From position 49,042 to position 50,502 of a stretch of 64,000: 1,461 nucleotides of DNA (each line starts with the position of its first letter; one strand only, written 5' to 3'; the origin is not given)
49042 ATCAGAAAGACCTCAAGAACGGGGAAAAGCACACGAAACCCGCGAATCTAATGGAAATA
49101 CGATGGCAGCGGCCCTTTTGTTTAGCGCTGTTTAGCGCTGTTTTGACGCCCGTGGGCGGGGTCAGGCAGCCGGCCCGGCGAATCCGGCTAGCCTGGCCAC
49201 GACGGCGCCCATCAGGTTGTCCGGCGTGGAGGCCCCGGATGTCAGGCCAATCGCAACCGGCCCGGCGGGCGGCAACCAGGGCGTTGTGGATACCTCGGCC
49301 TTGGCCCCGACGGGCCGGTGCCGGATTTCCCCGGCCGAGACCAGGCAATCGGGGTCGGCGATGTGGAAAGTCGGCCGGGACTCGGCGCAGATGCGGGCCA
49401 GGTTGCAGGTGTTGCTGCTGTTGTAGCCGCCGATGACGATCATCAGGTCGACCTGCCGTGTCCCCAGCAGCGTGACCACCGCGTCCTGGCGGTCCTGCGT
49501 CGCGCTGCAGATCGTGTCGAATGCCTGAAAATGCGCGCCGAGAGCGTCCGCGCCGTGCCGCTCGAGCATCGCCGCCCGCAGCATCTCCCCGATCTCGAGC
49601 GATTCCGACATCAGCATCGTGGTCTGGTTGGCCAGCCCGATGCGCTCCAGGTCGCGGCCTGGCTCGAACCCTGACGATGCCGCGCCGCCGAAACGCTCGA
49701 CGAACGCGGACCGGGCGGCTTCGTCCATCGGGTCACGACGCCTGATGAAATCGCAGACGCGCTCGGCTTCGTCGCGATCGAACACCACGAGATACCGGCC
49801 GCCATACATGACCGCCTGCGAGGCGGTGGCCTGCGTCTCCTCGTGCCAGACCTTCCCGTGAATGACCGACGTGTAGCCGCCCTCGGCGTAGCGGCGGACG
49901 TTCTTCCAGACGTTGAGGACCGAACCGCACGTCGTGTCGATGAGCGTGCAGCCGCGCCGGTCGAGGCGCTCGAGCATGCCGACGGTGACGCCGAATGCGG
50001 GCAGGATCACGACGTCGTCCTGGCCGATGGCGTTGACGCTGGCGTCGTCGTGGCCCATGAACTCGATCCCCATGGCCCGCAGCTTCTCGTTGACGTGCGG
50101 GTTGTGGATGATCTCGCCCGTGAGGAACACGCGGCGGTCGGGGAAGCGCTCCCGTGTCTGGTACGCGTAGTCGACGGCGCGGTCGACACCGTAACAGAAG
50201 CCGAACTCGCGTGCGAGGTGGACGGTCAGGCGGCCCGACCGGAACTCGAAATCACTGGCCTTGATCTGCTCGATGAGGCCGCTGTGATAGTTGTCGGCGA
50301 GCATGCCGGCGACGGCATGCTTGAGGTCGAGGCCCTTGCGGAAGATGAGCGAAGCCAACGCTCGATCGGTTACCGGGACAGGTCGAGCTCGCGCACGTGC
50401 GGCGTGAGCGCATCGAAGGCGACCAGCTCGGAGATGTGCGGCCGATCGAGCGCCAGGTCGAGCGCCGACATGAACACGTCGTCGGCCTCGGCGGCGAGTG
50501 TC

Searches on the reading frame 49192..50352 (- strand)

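Call 60: search_protein_families(library=pfam, max_evalue=0.0001, proteins=[window:49192-50352:-])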
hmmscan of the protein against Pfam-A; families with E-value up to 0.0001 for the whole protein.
window:49192-50352:- (387 aa): 1 family
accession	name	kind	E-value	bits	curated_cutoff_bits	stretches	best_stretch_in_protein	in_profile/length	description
PF02401.23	LYTB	-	2e-68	231.1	24.5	1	44-386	1-264/267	LytB protein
